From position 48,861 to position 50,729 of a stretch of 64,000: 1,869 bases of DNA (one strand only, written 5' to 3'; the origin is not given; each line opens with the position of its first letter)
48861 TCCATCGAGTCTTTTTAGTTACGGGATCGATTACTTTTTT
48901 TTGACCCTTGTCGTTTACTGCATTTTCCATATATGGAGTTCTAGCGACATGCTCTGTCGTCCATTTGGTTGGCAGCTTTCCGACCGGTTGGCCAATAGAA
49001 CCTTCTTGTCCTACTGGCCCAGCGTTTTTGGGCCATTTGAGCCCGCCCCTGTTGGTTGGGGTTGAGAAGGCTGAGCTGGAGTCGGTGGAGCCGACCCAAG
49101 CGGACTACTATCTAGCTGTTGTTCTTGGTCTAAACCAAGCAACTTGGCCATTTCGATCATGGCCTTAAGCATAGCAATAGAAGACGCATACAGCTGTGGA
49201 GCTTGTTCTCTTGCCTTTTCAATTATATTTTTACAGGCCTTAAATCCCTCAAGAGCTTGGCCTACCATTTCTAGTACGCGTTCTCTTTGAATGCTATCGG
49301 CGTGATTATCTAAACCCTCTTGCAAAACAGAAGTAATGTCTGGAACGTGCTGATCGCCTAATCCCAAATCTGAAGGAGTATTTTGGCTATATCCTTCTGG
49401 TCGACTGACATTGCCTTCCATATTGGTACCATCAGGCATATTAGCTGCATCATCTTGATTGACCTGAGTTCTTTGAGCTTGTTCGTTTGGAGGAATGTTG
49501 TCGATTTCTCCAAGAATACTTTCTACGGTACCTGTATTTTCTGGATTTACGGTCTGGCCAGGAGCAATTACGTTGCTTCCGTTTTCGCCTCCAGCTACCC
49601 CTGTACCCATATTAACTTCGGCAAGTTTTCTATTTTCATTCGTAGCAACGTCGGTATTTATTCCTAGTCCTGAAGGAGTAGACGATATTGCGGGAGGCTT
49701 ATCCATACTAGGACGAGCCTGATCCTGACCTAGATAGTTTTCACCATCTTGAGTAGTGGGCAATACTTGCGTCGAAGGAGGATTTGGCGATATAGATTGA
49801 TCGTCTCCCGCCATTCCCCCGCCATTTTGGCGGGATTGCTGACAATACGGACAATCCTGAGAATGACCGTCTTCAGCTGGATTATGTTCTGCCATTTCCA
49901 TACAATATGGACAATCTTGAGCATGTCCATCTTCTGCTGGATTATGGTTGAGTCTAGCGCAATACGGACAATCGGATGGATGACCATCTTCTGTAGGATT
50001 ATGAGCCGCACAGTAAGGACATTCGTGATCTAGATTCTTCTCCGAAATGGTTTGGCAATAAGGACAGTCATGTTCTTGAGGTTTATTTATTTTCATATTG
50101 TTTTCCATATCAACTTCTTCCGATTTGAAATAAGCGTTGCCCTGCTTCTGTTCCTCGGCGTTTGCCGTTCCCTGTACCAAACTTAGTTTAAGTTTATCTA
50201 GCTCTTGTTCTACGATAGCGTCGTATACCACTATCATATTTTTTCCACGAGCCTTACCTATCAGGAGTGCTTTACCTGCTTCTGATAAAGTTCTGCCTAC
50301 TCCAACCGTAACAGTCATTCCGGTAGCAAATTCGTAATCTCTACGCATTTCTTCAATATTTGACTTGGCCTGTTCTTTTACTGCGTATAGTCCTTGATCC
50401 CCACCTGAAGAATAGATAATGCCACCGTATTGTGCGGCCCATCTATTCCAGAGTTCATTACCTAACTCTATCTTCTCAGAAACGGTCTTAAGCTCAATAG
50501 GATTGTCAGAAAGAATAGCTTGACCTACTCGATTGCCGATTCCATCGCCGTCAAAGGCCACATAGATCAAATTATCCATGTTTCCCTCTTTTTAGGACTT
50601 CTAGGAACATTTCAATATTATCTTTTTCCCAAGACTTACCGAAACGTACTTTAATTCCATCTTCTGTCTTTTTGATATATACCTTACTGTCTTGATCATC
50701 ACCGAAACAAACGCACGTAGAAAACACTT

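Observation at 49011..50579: Late-module protein with an N-terminal GGDEF/mCpol-like palm domain, five CPYC zinc-knuckle-like repeats and a long disordered tail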

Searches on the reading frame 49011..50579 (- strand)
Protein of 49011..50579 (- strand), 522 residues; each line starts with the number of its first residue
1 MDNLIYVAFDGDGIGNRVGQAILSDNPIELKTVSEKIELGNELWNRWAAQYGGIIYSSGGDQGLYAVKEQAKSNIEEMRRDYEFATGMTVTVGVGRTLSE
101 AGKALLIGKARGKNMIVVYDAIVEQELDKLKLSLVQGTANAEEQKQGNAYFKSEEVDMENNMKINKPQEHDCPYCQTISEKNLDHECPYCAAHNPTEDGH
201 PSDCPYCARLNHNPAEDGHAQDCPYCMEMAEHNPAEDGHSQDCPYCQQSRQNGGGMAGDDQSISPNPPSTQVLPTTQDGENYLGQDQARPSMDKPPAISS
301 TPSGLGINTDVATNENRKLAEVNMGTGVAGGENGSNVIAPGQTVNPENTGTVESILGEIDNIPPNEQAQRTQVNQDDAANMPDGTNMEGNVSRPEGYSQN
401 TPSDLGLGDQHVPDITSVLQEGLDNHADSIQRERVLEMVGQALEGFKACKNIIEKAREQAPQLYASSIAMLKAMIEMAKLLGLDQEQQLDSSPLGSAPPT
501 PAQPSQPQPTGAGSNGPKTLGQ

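Call 3: search_protein_families(library=pfam, proteins=[window:49011-50579:-], max_evalue=10)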
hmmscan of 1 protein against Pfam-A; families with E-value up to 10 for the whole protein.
window:49011-50579:- (522 aa): 5 families
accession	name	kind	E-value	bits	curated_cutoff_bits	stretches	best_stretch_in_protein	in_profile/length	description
PF18182.6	mCpol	-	8.8e-14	52.3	26.4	1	6-119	1-114/114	minimal CRISPR polymerase domain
PF10276.14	zf-CHCC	-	0.0017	18.8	27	1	163-176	21-34/37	Zinc-finger domain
PF22335.1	Cas10-Cmr2_palm2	-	0.064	13.8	27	1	7-91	5-94/133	Cas10/Cmr2, second palm domain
PF23458.2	DUF7130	-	3.9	7.9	35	1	155-209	26-78/89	Domain of unknown function (DUF7130)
PF09297.16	Zn_ribbon_NUD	-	6.3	7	24.8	1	231-248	12-29/32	NADH pyrophosphatase zinc ribbon domain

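Call 4: search_protein_families(library=phrogs, proteins=[window:49011-50579:-], max_evalue=0.01)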
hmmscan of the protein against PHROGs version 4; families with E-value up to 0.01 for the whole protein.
window:49011-50579:- (522 aa): 0 families

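Call 7: search_dna_similar(query=window:49011-50579:-, collection=phages, mode=protein, max_rows=30)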
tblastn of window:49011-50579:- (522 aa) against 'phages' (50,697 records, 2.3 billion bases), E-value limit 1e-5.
No match.

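Call 14: find_homologous_proteins(query=window:49011-50579:-, max_evalue=0.001)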
Query window:49011-50579:- (522 aa): 201 proteins with E <= 0.001 among 8000 candidates; the best 120 are listed.
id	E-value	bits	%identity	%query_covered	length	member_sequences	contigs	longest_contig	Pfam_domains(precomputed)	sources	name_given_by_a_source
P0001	0.0e+0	1188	100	100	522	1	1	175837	PF18182.7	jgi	jgi:hypothetical protein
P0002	5.4e-162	558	43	93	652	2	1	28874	PF18182.7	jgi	jgi:hypothetical protein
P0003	1.0e-160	554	53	94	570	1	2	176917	PF18182.7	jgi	jgi:hypothetical protein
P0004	1.7e-160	553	52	93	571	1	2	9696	PF18182.7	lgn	-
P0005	1.5e-159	550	56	68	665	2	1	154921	PF18182.7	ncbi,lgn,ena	-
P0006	2.1e-159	550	49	93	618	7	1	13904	PF18182.7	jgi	-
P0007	3.2e-156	539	52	93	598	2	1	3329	PF18182.7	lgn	-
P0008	1.2e-153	531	52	93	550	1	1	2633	PF18182.7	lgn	-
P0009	1.2e-153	531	51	97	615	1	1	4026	PF18182.7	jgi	jgi:hypothetical protein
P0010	4.5e-148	512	51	94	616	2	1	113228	PF18182.7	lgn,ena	-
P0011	1.8e-143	497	48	94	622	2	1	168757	PF18182.7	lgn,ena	-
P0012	6.3e-139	482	49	95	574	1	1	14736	PF18182.7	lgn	-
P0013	3.3e-134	467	48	98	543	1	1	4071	PF18182.7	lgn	-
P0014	6.5e-132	459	47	92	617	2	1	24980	PF18182.7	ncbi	-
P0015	3.3e-131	457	47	95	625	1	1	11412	PF18182.7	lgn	-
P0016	1.1e-130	455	47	100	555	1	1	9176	PF18182.7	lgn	-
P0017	2.2e-129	451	44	99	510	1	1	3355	PF18182.7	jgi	jgi:hypothetical protein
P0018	5.1e-129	450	42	97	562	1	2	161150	PF18182.7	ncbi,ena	-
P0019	1.1e-128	448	48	93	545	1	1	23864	PF18182.7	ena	-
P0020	4.1e-128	447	47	94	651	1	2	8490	PF18182.7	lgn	-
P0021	1.1e-127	445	46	93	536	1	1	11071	PF18182.7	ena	-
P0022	3.1e-127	444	45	98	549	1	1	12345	PF18182.7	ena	-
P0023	1.0e-124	435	46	93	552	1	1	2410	PF18182.7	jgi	jgi:hypothetical protein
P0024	3.1e-124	434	46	97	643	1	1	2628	PF18182.7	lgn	-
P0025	7.7e-124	432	46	93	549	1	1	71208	PF18182.7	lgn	-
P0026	2.5e-121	424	44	99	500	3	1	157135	PF18182.7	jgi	jgi:hypothetical protein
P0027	4.4e-121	423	48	92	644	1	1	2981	PF18182.7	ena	-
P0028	6.3e-121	423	45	100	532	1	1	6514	PF22335.2,PF18182.7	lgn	-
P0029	1.0e-119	419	46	96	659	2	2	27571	PF18182.7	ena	-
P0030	6.0e-119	416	46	95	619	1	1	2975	PF18182.7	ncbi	-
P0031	7.4e-119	416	45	93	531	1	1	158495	PF18182.7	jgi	jgi:hypothetical protein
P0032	1.0e-118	416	45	96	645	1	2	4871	PF18182.7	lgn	-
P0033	1.1e-118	415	46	95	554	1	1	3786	PF18182.7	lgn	-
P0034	2.3e-118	414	45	95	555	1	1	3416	PF18182.7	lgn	-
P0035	2.6e-117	411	44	99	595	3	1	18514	PF18182.7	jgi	-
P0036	1.4e-116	409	44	99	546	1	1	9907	PF18182.7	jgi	jgi:hypothetical protein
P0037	5.4e-116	407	44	99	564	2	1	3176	PF18182.7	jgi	jgi:hypothetical protein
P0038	1.1e-115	406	46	99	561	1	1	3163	PF18182.7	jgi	jgi:hypothetical protein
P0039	1.3e-114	402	44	96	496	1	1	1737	PF18182.7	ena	-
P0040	1.9e-114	401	44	93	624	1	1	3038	PF18182.7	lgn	-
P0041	3.3e-110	387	41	99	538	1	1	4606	PF18182.7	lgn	-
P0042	3.8e-110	387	44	93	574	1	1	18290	PF18182.7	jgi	jgi:hypothetical protein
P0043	1.3e-109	385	45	93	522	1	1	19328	PF18182.7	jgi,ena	jgi:hypothetical protein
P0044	3.9e-108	381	39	98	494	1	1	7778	PF22335.2,PF18182.7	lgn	-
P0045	7.3e-101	357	39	99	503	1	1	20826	PF18182.7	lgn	-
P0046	9.9e-100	353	41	95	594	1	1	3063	PF18182.7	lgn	-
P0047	1.1e-96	343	39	98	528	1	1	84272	PF18182.7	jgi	jgi:hypothetical protein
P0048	1.4e-96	343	38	93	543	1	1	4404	PF18182.7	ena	-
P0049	2.4e-95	338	41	92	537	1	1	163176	PF18182.7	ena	-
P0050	1.6e-94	336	41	95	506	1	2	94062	PF18182.7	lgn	-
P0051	3.7e-94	335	41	93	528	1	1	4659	PF18182.7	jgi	jgi:hypothetical protein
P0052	5.7e-93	331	39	92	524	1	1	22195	PF18182.7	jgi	jgi:hypothetical protein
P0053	6.1e-93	331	35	59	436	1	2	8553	PF18182.7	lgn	-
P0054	6.7e-93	330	41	92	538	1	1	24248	PF18182.7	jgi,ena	-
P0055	1.5e-89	319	40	98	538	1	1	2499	PF18182.7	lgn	-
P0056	4.2e-89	318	40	93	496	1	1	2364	PF18182.7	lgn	-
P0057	4.5e-89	318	37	96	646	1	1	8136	PF18182.7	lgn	-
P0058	1.0e-88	317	39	93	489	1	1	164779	PF18182.7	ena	-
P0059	1.3e-87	313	41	92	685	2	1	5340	PF18182.7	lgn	-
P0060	1.3e-86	310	36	93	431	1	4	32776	PF18182.7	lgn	-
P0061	1.4e-86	310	38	99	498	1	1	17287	PF18182.7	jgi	jgi:hypothetical protein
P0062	2.4e-85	305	39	92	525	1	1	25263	PF18182.7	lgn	-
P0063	3.5e-85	305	38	92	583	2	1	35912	PF18182.7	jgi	jgi:hypothetical protein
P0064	4.4e-85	305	34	62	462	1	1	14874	PF18182.7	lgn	-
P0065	4.8e-85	304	54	29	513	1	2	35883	PF18182.7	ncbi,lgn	-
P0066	6.6e-85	304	35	92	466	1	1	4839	PF18182.7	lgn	-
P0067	2.1e-84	302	36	61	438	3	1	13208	PF18182.7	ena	-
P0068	4.9e-84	301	36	92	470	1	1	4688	PF18182.7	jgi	jgi:hypothetical protein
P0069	2.0e-83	299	37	95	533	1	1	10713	PF18182.7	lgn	-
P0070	2.4e-83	299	39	93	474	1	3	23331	PF18182.7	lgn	-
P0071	3.9e-82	295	37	92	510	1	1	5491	PF18182.7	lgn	-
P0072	3.9e-82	295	37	97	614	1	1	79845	PF18182.7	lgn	-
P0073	5.5e-82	294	39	93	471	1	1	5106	PF18182.7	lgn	-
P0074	6.1e-82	294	36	93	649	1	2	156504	PF18182.7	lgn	-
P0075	1.3e-81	293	37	93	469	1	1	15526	PF18182.7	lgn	-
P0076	1.5e-81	293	36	99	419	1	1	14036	PF18182.7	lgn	-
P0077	1.6e-81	293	40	93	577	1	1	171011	PF18182.7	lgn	-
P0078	4.0e-81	292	38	92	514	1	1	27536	PF18182.7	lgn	-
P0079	8.0e-81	291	37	93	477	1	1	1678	PF18182.7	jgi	jgi:hypothetical protein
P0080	3.5e-80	288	39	92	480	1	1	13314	PF18182.7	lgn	-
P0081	4.5e-80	288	34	61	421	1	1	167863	PF22335.2,PF18182.7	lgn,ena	-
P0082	7.2e-80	287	54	30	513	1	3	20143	PF18182.7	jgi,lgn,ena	-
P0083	1.2e-79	287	36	95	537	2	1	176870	PF18182.7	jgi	-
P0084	1.8e-79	286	43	37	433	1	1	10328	PF18182.7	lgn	-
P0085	2.3e-79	286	35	92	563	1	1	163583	PF18182.7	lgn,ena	-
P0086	2.8e-79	285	41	43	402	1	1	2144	PF18182.7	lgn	-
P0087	3.5e-79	285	38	92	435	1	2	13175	PF18182.7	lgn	-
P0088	3.7e-79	285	37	78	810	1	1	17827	PF18182.7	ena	-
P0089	8.8e-79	284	37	93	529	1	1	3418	PF18182.7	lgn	-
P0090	1.0e-78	284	39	49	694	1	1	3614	PF18182.7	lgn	-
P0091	2.0e-78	283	35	95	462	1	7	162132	PF18182.7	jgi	jgi:hypothetical protein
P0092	2.0e-78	283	35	94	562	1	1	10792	PF18182.7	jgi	jgi:hypothetical protein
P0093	3.0e-78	282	36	92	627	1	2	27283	PF18182.7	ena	-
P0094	4.7e-78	281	35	94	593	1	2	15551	PF18182.7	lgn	-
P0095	5.3e-78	281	34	92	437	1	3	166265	PF18182.7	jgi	jgi:hypothetical protein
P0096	7.3e-78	281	40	44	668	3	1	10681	PF18182.7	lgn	-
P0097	2.0e-77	279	36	92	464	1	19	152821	PF18182.7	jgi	jgi:hypothetical protein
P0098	2.0e-76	276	38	48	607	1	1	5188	PF18182.7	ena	-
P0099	2.3e-76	276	36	96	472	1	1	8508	PF18182.7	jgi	jgi:hypothetical protein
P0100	1.2e-75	273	36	97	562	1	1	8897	PF18182.7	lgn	-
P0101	2.0e-75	273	40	41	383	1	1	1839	PF18182.7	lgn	-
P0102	2.0e-75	273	35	98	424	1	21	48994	PF18182.7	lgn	-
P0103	3.1e-74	269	36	93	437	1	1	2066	PF18182.7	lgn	-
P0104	6.8e-74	268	37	93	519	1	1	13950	PF18182.7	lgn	-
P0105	1.9e-73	266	41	48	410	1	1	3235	PF18182.7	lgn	-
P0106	2.1e-73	266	35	96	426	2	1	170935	PF18182.7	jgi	jgi:hypothetical protein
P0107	5.1e-73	265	50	29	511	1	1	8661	PF18182.7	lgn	-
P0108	6.8e-73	264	35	92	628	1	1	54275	PF18182.7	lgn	-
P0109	1.3e-72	263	36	92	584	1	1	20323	PF18182.7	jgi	jgi:hypothetical protein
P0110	1.7e-72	263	36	93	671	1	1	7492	PF18182.7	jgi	jgi:hypothetical protein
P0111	2.3e-72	263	36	92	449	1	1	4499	PF18182.7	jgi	jgi:hypothetical protein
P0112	4.7e-72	262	35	97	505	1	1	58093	PF18182.7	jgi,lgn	jgi:hypothetical protein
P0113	1.2e-71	260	36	92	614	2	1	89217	PF18182.7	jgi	jgi:hypothetical protein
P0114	1.3e-71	260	36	46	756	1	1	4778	PF18182.7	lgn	-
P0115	2.0e-71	260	35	92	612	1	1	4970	PF18182.7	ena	-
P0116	1.3e-70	257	49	30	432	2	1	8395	PF18182.7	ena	-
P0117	7.1e-70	254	36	92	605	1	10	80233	PF18182.7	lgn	-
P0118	2.2e-69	253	36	93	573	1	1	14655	PF18182.7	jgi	jgi:hypothetical protein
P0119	2.4e-69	253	53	28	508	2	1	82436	PF18182.7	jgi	-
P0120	2.8e-69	252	35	47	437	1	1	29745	PF18182.7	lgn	-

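Call 23: find_encoding_contigs(protein=P0005, flank=10000, max_places=2)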
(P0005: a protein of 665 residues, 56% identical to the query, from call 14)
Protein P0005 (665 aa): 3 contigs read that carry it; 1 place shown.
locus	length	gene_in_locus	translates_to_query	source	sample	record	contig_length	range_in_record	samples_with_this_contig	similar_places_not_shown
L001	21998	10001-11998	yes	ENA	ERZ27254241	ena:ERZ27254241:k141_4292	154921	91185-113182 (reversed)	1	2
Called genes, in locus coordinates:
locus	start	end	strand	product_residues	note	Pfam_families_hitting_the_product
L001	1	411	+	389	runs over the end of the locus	-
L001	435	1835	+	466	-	-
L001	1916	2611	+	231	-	PF00149:Metallophos, PF12850:Metallophos_2 (weak)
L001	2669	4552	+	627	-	PF13290:CHB_HEX_C_1, PF13287:Fn3_assoc, PF13290:CHB_HEX_C_1, PF13287:Fn3_assoc, PF11999:Ice_binding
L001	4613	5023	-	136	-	PF18909:dGTP_diPhyd_N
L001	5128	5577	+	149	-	-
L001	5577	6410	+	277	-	-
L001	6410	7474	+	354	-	-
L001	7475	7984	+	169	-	-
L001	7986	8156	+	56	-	-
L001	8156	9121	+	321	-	-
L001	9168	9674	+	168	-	-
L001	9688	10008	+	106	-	-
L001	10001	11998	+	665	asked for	PF18182:mCpol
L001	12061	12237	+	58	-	-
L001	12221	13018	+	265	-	-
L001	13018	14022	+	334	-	-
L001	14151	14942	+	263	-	-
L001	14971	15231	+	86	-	-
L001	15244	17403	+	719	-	-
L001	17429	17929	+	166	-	PF26461:Phi812_tail_tube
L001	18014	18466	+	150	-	-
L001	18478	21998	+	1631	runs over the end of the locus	-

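Call 24: find_encoding_contigs(protein=P0097, flank=10000, max_places=2)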
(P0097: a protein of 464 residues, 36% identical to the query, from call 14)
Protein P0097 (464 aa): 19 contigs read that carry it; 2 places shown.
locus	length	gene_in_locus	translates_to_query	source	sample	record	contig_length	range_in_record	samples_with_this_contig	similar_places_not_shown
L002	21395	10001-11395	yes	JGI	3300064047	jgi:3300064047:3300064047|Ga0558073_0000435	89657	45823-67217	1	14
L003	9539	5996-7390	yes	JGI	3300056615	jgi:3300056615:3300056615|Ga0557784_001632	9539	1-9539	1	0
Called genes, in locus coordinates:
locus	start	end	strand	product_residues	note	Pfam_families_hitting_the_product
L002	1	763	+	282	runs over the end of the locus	-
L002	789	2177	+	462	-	-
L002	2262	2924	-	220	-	-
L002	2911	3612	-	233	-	PF21448:DNMK (weak)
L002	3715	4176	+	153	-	-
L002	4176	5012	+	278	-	-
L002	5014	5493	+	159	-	-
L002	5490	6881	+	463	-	-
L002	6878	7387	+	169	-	-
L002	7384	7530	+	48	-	-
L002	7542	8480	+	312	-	-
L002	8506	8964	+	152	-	-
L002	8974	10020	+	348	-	-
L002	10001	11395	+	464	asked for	PF18182:mCpol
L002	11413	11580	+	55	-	-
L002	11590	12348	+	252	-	-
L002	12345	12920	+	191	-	-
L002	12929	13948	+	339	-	-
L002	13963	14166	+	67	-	-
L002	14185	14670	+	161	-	-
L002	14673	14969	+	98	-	-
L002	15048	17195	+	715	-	-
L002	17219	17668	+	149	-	PF26461:Phi812_tail_tube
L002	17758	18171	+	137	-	-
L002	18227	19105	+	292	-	-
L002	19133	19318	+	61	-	-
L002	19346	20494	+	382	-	-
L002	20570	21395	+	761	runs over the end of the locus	-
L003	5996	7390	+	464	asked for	PF18182:mCpol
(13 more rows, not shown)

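Call 25: list_cluster_members(proteins=[P0005, P0018, P0014, P0065, P0030])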
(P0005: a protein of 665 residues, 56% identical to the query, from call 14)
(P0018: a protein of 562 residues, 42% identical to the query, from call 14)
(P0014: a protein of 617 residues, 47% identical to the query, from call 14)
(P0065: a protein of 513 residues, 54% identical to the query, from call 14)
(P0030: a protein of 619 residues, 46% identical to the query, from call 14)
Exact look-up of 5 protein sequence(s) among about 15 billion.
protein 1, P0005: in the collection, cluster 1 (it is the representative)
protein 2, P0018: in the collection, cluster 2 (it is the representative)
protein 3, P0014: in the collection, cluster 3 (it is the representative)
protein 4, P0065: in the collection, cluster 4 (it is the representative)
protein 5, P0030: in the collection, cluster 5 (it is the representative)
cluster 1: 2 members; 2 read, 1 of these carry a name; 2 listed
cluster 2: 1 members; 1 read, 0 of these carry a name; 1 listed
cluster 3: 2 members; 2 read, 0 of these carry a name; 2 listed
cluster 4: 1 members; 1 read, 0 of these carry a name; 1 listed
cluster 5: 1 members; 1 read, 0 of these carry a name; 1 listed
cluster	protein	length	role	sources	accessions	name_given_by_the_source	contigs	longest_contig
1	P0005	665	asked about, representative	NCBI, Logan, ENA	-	-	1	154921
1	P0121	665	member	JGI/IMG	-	hypothetical protein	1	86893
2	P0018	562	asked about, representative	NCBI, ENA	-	-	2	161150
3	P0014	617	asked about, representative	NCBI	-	-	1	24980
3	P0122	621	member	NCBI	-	-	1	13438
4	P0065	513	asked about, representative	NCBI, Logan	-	-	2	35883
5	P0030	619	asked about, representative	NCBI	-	-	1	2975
